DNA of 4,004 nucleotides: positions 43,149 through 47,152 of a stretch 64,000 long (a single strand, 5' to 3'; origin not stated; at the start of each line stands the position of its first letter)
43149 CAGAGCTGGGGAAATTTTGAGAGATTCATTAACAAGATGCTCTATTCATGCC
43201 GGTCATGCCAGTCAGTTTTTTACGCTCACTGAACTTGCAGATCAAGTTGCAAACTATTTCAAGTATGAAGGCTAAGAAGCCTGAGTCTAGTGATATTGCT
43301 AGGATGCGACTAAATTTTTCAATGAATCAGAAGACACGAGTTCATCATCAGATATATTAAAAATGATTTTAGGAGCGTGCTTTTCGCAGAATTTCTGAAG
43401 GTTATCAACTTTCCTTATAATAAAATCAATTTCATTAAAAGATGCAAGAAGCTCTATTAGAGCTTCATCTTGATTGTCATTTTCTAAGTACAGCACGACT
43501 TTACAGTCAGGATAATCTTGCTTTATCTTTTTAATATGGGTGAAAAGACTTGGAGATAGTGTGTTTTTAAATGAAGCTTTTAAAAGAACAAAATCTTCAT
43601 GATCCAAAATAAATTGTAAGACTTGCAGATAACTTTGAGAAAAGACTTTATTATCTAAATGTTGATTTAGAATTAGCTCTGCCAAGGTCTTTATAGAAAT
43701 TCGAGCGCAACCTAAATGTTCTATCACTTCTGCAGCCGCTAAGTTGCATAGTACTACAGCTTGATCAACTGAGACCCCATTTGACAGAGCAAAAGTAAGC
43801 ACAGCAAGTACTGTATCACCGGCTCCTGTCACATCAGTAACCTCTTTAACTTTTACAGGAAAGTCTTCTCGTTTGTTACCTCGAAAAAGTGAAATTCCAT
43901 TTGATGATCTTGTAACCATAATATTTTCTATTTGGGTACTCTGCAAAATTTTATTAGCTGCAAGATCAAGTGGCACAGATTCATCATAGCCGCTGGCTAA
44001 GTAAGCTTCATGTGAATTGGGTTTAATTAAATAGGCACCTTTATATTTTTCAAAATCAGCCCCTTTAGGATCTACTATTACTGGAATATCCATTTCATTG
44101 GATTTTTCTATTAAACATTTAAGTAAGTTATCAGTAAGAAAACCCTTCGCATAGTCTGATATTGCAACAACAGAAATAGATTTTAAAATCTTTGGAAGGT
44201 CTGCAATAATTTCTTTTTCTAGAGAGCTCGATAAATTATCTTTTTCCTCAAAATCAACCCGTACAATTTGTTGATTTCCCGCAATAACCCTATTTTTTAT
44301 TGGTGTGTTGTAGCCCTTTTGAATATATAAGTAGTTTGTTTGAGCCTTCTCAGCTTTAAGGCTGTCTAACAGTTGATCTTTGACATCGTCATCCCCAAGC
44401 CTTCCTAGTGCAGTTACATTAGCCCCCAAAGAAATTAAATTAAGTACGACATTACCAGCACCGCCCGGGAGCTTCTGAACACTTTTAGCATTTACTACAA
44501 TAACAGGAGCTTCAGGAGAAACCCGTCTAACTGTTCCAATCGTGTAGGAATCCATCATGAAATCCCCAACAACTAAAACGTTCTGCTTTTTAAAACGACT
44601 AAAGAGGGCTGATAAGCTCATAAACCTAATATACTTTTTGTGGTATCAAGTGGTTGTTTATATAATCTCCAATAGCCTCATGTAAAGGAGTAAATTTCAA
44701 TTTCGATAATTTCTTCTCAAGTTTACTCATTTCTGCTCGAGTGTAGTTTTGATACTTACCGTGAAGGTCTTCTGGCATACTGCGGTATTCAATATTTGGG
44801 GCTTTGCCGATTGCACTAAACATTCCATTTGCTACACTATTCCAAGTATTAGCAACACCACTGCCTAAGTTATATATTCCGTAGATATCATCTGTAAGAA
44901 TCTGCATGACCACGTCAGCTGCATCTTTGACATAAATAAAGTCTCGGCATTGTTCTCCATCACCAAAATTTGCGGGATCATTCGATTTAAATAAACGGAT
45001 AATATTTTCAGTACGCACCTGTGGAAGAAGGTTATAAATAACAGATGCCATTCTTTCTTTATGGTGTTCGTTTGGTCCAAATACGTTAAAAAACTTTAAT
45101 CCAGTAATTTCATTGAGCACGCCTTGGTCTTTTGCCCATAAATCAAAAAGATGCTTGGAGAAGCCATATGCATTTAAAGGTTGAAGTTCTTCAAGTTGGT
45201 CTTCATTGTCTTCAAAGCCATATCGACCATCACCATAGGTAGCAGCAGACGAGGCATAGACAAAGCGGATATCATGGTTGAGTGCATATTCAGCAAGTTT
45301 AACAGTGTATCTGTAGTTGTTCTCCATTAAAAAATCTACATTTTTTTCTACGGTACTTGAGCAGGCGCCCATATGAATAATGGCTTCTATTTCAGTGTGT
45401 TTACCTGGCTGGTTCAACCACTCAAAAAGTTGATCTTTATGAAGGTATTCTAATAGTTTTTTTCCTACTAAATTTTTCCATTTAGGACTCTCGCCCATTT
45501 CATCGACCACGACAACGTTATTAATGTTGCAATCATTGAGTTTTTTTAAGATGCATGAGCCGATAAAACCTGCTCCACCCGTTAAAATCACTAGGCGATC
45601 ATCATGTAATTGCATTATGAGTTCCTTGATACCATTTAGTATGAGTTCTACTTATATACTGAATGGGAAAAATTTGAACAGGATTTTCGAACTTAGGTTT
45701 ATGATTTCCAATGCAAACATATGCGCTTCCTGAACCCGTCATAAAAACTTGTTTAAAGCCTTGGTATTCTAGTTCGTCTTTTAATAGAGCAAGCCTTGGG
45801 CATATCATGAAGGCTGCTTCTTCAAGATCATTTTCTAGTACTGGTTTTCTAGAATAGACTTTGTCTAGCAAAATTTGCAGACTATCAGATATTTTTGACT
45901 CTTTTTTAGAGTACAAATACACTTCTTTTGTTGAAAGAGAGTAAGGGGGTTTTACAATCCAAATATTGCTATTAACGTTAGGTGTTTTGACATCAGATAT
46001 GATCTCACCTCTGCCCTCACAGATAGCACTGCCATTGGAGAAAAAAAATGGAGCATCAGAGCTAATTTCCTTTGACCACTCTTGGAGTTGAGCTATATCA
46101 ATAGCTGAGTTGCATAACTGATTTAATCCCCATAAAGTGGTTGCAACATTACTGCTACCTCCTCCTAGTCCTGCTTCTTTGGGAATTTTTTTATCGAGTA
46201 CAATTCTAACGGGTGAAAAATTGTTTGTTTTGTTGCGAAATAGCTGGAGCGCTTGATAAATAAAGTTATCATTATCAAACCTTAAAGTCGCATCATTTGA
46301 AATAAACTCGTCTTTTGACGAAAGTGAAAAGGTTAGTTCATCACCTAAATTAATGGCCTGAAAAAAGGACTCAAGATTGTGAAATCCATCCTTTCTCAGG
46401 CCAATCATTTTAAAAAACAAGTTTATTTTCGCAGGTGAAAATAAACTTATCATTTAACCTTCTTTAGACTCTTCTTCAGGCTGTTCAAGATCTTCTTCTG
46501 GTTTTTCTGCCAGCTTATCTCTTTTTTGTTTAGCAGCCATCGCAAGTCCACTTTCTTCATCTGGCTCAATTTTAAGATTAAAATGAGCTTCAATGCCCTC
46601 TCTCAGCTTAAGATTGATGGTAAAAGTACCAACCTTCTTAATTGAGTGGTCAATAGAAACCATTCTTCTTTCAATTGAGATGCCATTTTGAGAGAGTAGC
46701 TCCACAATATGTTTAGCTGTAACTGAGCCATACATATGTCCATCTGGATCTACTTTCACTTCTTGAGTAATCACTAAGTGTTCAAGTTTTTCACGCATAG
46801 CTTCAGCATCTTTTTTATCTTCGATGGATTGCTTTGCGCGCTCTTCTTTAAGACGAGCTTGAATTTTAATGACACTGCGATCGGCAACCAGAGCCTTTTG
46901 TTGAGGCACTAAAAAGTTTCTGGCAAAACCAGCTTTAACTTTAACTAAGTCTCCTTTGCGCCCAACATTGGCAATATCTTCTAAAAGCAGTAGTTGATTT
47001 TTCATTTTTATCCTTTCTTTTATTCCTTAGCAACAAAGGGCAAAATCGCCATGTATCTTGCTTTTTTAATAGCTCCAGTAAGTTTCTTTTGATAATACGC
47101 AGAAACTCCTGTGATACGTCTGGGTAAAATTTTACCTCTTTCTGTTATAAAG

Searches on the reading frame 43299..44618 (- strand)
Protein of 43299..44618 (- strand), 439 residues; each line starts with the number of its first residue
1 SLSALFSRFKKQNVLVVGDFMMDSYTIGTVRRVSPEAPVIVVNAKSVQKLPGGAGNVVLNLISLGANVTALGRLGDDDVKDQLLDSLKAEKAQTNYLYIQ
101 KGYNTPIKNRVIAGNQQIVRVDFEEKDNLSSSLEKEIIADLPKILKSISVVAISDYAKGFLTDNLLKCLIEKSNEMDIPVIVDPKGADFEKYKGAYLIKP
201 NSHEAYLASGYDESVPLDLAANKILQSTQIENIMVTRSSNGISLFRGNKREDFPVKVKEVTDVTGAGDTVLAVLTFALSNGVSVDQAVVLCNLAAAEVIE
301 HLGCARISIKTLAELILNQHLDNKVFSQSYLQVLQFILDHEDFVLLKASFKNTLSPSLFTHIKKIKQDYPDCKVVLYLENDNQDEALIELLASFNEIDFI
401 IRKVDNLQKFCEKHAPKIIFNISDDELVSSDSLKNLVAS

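Call 47: search_protein_families(library=pfam, proteins=[window:43299-44618:-], max_evalue=0.00001)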
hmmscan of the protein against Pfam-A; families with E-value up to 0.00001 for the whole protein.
window:43299-44618:- (439 aa): 1 family
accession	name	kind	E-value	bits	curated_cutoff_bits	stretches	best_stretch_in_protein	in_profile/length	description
PF00294.29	PfkB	-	6.8e-39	134.4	25.8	1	12-306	2-297/302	pfkB family carbohydrate kinase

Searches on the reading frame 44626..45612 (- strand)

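Call 47: search_protein_families(library=pfam, proteins=[window:44626-45612:-], max_evalue=0.00001)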
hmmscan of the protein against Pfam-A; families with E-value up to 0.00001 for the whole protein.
window:44626-45612:- (328 aa): 5 families
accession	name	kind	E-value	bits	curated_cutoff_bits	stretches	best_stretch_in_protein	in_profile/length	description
PF01370.27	Epimerase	-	1.9e-38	132.7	20.9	1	8-250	1-240/240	NAD dependent epimerase/dehydratase family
PF16363.11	GDP_Man_Dehyd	-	3.6e-18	66.6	27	1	10-281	2-279/332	GDP-mannose 4,6 dehydratase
PF01073.25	3Beta_HSD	-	3.9e-10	39.7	22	1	10-155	2-152/280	3-beta hydroxysteroid dehydrogenase/isomerase family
PF04321.23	RmlD_sub_bind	-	8.8e-09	35.3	27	1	8-306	3-266/287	RmlD substrate binding domain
PF07993.18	NAD_binding_4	-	6.9e-06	25.8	20.1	0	74-155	88-183/258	Male sterility protein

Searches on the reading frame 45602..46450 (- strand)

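Call 47: search_protein_families(library=pfam, proteins=[window:45602-46450:-], max_evalue=0.00001)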
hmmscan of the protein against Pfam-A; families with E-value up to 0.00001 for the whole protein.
window:45602-46450:- (282 aa): 1 family
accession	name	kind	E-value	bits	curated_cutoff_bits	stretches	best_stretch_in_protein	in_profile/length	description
PF00288.32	GHMP_kinases_N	-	8.1e-14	52.1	22.3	1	62-138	1-85/87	GHMP kinases N terminal domain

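Call 48: search_protein_families(library=ncbifam, proteins=[window:45602-46450:-], max_evalue=0.001)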
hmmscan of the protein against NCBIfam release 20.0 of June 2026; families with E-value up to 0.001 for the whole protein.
window:45602-46450:- (282 aa): 10 families
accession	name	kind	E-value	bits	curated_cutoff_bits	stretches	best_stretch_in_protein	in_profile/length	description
TIGR00154.1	ispE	equivalog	5.5e-53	180.4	138.7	1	4-246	6-256/294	4-(cytidine 5'-diphospho)-2-C-methyl-D-erythritol kinase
NF011205.0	PRK14611.1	equivalog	5.9e-49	167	364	1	3-259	4-263/275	4-(cytidine 5'-diphospho)-2-C-methyl-D-erythritol kinase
NF011202.0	PRK14608.1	equivalog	2.1e-39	135.6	204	1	3-275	12-287/294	4-(cytidine 5'-diphospho)-2-C-methyl-D-erythritol kinase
NF002870.0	PRK03188.1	equivalog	4.9e-34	117.4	286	1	5-245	15-267/310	4-(cytidine 5'-diphospho)-2-C-methyl-D-erythritol kinase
NF003216.0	PRK04181.1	equivalog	5.9e-32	111.4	191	1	7-244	7-250/257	4-(cytidine 5'-diphospho)-2-C-methyl-D-erythritol kinase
NF011207.0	PRK14613.1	equivalog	8.4e-28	97.4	359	1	4-247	2-269/297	4-(cytidine 5'-diphospho)-2-C-methyl-D-erythritol kinase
NF004568.0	PRK05905.1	equivalog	2.9e-25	89.4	321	1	5-247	8-255/261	4-(cytidine 5'-diphospho)-2-C-methyl-D-erythritol kinase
TIGR00191.1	thrB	equivalog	2.2e-08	33.3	168.25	1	59-175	58-179/304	homoserine kinase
NF002288.1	PRK01212.1-4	equivalog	3.2e-05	23.1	194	1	56-123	51-119/303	homoserine kinase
TIGR00549.1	mevalon_kin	equivalog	0.00087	18.9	163.05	0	55-129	63-129/276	mevalonate kinase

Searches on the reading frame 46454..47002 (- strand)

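Call 47: search_protein_families(library=pfam, proteins=[window:46454-47002:-], max_evalue=0.00001)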
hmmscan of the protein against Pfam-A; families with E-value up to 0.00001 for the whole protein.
window:46454-47002:- (182 aa): 2 families
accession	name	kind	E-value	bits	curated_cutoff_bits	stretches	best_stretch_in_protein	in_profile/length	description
PF03948.19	Ribosomal_L9_C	-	3.4e-21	75.9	23.2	1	65-146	2-85/86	Ribosomal protein L9, C-terminal domain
PF01281.25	Ribosomal_L9_N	-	8.9e-17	60.8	20.7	1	3-46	2-45/47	Ribosomal protein L9, N-terminal domain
